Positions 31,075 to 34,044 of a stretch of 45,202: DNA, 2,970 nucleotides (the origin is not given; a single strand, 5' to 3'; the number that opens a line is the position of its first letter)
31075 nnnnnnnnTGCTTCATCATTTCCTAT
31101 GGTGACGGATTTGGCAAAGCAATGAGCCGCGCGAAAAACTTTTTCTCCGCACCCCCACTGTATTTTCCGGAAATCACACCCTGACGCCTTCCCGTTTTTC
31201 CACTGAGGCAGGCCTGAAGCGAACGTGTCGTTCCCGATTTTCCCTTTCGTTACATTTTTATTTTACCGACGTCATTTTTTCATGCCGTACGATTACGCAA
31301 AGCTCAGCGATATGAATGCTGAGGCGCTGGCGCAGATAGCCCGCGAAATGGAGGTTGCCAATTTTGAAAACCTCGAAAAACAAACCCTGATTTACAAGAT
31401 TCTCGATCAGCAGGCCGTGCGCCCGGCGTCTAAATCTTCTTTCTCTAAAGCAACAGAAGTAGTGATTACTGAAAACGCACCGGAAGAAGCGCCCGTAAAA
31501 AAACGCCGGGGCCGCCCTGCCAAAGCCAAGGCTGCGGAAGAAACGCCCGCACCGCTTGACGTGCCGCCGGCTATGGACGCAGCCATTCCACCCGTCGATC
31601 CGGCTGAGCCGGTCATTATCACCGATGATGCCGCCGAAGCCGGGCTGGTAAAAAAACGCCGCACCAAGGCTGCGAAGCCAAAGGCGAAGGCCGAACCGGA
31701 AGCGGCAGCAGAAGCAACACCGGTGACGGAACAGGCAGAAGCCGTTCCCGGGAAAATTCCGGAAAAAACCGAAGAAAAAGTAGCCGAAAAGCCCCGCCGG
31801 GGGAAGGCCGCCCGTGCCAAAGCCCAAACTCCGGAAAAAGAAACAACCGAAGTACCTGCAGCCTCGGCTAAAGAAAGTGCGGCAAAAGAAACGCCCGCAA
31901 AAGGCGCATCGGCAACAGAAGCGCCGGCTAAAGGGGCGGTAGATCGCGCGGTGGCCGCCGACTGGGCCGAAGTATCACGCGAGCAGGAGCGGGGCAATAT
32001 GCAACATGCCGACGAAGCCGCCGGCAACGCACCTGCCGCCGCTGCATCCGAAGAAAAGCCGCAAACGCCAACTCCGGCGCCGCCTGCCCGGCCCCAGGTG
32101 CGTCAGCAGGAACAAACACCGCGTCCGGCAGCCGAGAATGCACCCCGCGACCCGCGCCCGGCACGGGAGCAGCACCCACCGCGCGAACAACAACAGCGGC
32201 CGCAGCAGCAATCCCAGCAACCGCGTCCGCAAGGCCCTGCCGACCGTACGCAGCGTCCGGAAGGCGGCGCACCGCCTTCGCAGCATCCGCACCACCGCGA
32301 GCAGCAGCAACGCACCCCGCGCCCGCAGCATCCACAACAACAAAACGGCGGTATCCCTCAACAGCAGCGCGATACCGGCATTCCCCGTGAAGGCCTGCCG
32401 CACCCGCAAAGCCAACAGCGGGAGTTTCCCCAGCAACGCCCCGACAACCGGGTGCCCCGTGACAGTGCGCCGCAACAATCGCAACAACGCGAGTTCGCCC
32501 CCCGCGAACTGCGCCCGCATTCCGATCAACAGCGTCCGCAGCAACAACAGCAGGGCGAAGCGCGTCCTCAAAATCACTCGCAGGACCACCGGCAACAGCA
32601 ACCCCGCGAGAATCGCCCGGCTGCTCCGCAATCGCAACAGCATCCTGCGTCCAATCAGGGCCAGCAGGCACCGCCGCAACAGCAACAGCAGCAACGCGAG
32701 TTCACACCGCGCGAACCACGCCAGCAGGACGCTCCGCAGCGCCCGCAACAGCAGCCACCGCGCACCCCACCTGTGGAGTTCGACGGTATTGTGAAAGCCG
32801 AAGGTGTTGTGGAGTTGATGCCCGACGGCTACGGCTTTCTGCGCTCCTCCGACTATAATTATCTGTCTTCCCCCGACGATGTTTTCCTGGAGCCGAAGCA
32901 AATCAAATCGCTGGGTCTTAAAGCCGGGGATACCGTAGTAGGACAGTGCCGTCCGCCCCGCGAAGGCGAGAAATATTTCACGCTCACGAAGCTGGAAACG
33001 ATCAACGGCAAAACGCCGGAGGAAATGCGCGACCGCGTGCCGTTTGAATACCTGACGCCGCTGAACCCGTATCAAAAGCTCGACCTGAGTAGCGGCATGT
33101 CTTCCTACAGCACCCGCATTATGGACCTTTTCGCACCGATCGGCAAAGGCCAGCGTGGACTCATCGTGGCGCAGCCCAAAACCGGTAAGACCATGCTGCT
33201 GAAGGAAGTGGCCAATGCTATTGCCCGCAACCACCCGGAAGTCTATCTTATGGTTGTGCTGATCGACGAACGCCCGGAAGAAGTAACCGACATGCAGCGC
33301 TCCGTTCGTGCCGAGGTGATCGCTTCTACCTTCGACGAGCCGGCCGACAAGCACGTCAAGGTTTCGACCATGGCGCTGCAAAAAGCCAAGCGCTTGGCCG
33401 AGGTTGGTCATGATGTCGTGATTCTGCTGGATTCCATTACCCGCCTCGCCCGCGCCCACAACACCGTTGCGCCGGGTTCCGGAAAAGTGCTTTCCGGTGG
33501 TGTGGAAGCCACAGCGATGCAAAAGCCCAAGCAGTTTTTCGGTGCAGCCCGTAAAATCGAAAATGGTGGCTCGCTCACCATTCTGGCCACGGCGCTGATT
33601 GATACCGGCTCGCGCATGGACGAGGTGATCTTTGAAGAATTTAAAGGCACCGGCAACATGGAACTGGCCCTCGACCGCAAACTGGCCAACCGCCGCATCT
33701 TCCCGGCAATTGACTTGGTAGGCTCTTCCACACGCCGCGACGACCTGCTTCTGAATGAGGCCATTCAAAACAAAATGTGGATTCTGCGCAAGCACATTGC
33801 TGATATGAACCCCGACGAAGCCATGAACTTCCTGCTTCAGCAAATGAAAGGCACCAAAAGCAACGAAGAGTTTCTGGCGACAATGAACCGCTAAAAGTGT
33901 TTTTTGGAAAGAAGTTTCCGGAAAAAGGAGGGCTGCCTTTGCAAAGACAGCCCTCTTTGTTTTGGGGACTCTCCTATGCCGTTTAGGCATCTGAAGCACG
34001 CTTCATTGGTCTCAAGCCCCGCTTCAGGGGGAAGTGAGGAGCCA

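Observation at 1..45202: Highly iterated palindrome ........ (core TCCGGA) saturates the window: a HIP1-like genome signature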

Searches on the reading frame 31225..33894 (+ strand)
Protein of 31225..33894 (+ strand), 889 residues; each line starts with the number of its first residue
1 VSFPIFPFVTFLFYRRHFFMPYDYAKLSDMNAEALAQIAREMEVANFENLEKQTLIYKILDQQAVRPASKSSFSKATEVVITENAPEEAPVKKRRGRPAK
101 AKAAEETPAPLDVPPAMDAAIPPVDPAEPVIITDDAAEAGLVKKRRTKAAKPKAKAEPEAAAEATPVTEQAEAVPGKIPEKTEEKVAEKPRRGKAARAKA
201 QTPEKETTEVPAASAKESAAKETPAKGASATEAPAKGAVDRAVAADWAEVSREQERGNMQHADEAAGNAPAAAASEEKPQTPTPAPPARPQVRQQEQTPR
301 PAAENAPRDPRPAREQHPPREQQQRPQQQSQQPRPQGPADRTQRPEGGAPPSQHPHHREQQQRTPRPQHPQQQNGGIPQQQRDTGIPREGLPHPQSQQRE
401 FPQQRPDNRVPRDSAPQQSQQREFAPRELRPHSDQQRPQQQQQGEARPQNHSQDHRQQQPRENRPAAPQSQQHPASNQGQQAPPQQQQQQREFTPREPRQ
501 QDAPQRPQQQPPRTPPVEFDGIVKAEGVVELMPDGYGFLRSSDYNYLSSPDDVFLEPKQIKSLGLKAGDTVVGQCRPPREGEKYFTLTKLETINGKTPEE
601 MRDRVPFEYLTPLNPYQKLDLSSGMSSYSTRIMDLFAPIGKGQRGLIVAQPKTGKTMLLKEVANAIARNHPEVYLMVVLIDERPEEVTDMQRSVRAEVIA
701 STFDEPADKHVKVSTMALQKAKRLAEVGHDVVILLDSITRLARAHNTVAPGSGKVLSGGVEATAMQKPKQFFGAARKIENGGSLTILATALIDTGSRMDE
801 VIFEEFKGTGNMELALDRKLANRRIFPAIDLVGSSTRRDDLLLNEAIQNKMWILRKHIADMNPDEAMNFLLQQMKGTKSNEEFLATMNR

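Call 11: search_protein_families(library=pfam, proteins=[window:31225-33894:+], max_evalue=0.001)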
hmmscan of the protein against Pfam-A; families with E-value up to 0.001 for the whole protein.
window:31225-33894:+ (889 aa): 5 families
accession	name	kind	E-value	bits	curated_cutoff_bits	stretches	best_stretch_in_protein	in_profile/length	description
PF07497.18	Rho_RNA_bind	-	1.1e-28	99.3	27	1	526-599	2-73/73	Rho termination factor, RNA-binding domain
PF00006.31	ATP-synt_ab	-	4.1e-28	98.9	29.5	1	631-834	3-211/213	ATP synthase alpha/beta family, nucleotide-binding domain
PF07498.18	Rho_N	-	2.2e-06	27.9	24.9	1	27-64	2-39/43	Rho termination factor, N-terminal domain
PF05729.18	NACHT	-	0.00089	19.6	26.7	0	654-746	12-98/167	NACHT domain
PF00004.35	AAA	-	0.00098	20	21.2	0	646-745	2-73/131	ATPase family associated with various cellular activities (AAA)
